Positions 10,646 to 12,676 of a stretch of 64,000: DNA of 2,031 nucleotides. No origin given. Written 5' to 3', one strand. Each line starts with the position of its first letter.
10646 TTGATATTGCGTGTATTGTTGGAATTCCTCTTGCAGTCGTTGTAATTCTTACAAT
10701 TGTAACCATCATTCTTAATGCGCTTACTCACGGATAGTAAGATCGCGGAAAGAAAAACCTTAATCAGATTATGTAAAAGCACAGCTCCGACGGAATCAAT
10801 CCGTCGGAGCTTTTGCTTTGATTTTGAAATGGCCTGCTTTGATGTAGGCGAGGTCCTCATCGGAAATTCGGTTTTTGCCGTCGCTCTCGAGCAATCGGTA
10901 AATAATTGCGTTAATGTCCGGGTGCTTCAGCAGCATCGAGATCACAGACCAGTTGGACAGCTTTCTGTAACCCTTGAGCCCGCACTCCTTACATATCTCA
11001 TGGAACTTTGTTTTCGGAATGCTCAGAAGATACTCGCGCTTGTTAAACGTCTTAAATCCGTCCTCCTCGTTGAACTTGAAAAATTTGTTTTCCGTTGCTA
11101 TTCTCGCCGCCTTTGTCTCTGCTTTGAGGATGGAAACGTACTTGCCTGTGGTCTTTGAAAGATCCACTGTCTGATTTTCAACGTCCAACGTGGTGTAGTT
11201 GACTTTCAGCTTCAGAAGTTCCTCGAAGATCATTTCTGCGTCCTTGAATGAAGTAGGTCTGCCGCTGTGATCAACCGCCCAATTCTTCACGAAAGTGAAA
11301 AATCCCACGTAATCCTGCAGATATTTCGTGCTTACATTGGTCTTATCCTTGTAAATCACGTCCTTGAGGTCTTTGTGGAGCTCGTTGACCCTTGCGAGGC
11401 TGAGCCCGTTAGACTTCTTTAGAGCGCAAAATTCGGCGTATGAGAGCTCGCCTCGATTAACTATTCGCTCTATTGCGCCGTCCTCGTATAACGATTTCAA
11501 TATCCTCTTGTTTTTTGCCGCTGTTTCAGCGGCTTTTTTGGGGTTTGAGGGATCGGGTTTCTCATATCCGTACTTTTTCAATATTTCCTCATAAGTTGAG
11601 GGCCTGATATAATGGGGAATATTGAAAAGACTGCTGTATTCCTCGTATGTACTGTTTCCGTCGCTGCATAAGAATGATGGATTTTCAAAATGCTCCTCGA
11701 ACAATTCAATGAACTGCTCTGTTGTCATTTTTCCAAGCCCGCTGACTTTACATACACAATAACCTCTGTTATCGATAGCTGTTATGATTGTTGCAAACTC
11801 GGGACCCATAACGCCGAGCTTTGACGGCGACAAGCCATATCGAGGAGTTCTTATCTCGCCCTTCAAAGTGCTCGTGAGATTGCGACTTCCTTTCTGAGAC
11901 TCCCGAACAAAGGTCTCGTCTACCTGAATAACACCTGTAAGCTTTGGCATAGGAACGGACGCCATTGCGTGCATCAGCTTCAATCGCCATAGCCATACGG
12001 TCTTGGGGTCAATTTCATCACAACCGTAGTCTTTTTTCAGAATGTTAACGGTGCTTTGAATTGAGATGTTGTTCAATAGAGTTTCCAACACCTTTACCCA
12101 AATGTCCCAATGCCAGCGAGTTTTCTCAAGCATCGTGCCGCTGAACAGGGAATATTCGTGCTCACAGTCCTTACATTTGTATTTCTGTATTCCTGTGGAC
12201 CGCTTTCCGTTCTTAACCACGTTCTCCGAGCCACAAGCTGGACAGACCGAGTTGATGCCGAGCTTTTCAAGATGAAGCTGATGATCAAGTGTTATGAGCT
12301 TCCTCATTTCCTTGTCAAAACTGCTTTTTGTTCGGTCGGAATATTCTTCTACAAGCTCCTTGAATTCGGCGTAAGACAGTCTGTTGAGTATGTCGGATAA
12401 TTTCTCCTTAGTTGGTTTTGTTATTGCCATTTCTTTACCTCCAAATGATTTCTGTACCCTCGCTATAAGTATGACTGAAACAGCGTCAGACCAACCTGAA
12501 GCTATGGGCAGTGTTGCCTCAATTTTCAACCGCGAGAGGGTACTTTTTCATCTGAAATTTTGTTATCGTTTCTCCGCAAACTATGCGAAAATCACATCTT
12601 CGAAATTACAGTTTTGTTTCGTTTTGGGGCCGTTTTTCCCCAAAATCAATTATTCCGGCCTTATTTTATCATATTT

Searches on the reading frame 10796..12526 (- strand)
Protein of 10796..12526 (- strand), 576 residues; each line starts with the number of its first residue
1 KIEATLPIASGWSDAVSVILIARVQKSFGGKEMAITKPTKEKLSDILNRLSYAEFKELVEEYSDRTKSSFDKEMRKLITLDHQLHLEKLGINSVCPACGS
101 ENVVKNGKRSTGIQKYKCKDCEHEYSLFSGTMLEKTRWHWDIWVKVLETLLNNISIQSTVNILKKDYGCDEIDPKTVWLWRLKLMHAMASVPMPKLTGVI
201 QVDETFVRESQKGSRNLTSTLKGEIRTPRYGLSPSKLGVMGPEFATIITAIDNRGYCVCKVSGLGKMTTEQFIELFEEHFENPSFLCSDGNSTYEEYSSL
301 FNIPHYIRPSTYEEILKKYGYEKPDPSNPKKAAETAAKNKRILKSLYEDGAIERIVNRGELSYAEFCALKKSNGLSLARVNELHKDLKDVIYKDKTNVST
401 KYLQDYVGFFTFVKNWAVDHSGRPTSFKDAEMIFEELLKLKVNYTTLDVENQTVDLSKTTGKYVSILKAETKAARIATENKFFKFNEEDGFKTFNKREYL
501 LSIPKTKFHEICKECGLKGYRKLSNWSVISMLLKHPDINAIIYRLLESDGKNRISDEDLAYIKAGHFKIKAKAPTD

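Call 5: search_protein_families(library=pfam, proteins=[window:10796-12526:-], max_evalue=0.01)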
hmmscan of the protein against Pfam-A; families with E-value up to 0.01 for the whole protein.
window:10796-12526:- (576 aa): 2 families
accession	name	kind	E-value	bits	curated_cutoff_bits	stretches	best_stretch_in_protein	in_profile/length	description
PF03811.18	Zn_ribbon_InsA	-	4.3e-07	30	26.1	1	94-121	7-34/35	InsA N-terminal domain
PF09723.15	Zn_ribbon_8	-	0.00069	20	34.4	0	116-130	6-20/41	Zinc ribbon domain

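Call 8: search_protein_families(library=padloc, proteins=[window:10796-12526:-], max_evalue=0.01)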
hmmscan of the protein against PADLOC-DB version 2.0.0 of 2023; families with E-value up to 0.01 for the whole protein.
window:10796-12526:- (576 aa): 0 families

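Call 9: search_protein_families(library=ncbifam, proteins=[window:10796-12526:-], max_evalue=0.01)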
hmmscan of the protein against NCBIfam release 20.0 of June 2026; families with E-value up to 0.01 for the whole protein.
window:10796-12526:- (576 aa): 9 families
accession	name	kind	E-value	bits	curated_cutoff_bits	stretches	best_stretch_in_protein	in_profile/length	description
NF033547.1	transpos_IS1595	equivalog_domain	2.5e-22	79.8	75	2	140-308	6-160/215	IS1595 family transposase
NF050000.1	IS1_IS1595_Zn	domain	4e-12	46.5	28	1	95-124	1-30/34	IS1/IS1595 family N-terminal zinc-binding domain-containing protein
NF033558.1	transpos_IS1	equivalog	2.4e-11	44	100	1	95-164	1-66/199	IS1 family transposase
NF048018.1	IS256_N_4Cys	domain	5.3e-11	42.9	27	1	95-123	2-29/31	transposase-like zinc-binding domain-containing protein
NF033544.1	transpos_IS1249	exception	3.2e-05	23.2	300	1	94-208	3-104/382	IS1249 family transposase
NF048019.1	IS256_Zn_var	equivalog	0.00065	19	150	1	97-128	2-32/304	IS256 family transposase, variant Zn-binding type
NF047912.1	ECs_2282_CxxC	subfamily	0.00067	19.5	37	1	92-126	2-38/60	ECs_2282 family putative zinc-binding protein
NF045722.1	c3_cytochr_TmcA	equivalog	0.0021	17.9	114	1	65-125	31-90/125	acidic tetraheme cytochrome c3 TmcA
TIGR03655.1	anti_R_Lar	subfamily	0.0028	17.9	39.6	0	95-125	4-38/55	Lar family restriction alleviation protein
